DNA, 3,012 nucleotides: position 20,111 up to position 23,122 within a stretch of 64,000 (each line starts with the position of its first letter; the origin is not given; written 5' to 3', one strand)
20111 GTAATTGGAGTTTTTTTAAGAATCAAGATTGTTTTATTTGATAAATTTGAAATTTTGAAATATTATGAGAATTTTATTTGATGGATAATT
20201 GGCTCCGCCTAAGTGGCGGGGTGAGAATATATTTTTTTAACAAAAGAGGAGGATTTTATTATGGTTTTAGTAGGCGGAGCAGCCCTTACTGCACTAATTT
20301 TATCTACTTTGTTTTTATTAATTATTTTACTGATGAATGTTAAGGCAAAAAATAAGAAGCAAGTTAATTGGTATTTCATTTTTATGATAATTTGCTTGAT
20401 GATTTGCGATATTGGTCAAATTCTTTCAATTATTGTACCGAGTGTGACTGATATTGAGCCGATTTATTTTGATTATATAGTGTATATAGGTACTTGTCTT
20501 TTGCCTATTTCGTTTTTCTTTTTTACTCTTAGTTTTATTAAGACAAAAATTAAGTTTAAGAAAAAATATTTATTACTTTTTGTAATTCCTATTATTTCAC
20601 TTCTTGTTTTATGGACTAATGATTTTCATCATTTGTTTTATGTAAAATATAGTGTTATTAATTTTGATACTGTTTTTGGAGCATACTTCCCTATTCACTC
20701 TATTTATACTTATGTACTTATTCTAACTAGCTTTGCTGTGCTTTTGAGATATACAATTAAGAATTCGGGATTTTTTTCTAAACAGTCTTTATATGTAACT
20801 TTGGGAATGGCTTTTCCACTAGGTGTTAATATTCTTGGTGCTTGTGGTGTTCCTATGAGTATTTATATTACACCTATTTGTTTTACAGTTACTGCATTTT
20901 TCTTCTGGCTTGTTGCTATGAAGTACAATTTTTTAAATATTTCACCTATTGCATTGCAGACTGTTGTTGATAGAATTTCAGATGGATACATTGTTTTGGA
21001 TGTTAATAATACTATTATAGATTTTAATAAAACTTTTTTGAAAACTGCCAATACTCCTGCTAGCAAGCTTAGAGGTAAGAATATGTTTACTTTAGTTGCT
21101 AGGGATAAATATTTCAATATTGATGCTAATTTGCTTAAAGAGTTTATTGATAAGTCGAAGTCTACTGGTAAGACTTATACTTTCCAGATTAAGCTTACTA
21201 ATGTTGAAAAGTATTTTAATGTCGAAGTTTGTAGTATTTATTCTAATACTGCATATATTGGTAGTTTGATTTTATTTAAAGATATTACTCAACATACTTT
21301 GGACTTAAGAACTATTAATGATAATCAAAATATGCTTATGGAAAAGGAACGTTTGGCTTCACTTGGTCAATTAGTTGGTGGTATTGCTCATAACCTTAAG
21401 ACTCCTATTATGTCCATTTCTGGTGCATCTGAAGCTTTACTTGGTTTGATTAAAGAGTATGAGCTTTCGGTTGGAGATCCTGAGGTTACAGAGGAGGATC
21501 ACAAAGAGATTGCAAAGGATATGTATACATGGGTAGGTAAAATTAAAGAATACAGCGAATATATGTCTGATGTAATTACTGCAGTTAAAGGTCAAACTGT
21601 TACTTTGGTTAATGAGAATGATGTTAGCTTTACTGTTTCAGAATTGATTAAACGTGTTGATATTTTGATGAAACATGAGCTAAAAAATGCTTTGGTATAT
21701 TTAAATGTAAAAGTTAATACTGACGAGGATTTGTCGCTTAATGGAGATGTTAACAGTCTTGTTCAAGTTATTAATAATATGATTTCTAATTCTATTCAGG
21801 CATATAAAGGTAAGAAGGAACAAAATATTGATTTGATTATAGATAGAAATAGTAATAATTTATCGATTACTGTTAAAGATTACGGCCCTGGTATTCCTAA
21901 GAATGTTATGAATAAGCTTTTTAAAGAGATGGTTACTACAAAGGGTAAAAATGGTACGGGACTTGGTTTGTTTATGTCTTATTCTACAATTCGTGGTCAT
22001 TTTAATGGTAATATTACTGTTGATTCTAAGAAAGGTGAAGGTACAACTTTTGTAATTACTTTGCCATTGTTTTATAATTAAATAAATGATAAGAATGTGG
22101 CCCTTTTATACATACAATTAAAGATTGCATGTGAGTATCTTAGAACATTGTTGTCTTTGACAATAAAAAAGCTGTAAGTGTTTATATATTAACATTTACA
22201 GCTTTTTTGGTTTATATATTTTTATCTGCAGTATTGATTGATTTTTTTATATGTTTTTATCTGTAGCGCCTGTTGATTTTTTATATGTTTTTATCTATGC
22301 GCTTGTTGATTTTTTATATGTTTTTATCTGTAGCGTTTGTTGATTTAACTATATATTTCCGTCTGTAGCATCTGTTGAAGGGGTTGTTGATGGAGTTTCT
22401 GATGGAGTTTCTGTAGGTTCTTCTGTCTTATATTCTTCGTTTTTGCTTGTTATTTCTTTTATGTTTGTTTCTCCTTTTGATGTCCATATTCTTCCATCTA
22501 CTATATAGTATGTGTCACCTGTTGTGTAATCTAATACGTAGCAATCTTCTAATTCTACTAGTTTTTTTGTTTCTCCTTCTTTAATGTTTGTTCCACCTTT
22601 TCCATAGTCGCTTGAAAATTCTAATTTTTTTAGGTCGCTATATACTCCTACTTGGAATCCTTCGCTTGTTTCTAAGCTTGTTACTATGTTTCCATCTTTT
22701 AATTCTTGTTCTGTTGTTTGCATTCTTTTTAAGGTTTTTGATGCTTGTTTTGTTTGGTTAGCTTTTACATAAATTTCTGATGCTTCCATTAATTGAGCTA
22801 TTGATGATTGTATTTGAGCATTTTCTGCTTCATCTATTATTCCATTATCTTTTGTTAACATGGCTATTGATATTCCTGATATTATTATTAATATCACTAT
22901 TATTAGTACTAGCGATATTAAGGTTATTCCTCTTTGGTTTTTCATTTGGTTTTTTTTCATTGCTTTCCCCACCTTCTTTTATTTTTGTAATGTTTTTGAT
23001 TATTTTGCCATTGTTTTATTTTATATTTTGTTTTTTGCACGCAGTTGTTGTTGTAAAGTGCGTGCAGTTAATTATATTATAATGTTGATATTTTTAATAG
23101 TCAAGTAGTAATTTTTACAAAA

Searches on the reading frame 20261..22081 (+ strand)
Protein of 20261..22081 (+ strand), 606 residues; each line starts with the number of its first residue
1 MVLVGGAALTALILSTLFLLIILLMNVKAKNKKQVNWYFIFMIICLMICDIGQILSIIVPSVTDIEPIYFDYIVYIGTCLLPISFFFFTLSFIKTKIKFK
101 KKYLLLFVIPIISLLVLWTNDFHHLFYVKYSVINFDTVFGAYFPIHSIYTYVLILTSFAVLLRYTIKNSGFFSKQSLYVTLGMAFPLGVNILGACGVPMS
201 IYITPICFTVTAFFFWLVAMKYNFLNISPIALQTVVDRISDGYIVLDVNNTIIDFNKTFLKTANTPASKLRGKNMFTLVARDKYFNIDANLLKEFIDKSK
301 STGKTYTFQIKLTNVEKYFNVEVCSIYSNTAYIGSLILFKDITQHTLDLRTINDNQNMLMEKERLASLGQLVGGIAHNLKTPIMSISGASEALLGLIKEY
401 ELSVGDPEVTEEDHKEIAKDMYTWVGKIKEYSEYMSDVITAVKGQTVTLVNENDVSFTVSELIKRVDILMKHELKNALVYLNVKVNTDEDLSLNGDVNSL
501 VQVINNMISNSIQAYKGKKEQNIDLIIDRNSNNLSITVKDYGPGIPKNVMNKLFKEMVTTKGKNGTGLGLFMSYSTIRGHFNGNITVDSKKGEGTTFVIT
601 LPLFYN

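Call 53: search_protein_families(library=pfam, proteins=[window:20261-22081:+], max_evalue=0.01)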
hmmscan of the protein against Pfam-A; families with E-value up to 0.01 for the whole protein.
window:20261-22081:+ (606 aa): 10 families
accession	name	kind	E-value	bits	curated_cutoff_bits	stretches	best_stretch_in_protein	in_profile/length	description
PF16927.11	HisKA_7TM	-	1.8e-37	129.8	28.6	1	15-229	4-224/224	N-terminal 7TM region of histidine kinase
PF02518.31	HATPase_c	-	9.4e-23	81.2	26.4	1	495-603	1-109/111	Histidine kinase-, DNA gyrase B-, and HSP90-like ATPase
PF13426.13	PAS_9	-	1.1e-05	26.1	27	1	240-344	1-103/103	PAS domain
PF00512.31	HisKA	-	2.4e-05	24.7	26.9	1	368-417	2-43/66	His Kinase A (phospho-acceptor) domain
PF00989.32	PAS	-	0.00012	22.5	22.6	1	232-342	3-113/113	PAS fold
PF14501.12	HATPase_c_5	-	0.00045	20.5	22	1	499-593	5-94/102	GHKL domain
PF13589.12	HATPase_c_3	-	0.0037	17.7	25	1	501-562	4-62/137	Histidine kinase-, DNA gyrase B-, and HSP90-like ATPase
PF13581.12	HATPase_c_2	-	0.0047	17.4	27.4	1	501-573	33-105/127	Histidine kinase-like ATPase domain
PF13188.13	PAS_8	-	0.0069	16.7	21.8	0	232-266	3-37/65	PAS domain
PF13361.12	UvrD_C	-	0.0076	16.1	25.6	0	412-516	52-155/350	UvrD-like helicase C-terminal domain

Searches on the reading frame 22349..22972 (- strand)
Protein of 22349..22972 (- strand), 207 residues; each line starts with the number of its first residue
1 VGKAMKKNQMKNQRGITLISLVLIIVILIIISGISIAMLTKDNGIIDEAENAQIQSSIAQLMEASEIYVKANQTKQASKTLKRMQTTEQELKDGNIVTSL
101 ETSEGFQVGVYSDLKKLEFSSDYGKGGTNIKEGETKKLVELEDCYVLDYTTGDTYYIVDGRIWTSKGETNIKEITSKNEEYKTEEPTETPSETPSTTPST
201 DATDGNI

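Call 53: search_protein_families(library=pfam, proteins=[window:22349-22972:-], max_evalue=0.01)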
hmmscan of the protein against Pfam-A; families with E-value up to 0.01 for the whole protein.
window:22349-22972:- (207 aa): 2 families
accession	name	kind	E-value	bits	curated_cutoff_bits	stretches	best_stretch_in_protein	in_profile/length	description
PF20456.3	DUF6709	-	0.0018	17.8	27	1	3-61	2-60/339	Family of unknown function (DUF6709)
PF19911.4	DUF6384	-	0.0076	15.9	25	0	40-94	143-197/308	Family of unknown function (DUF6384)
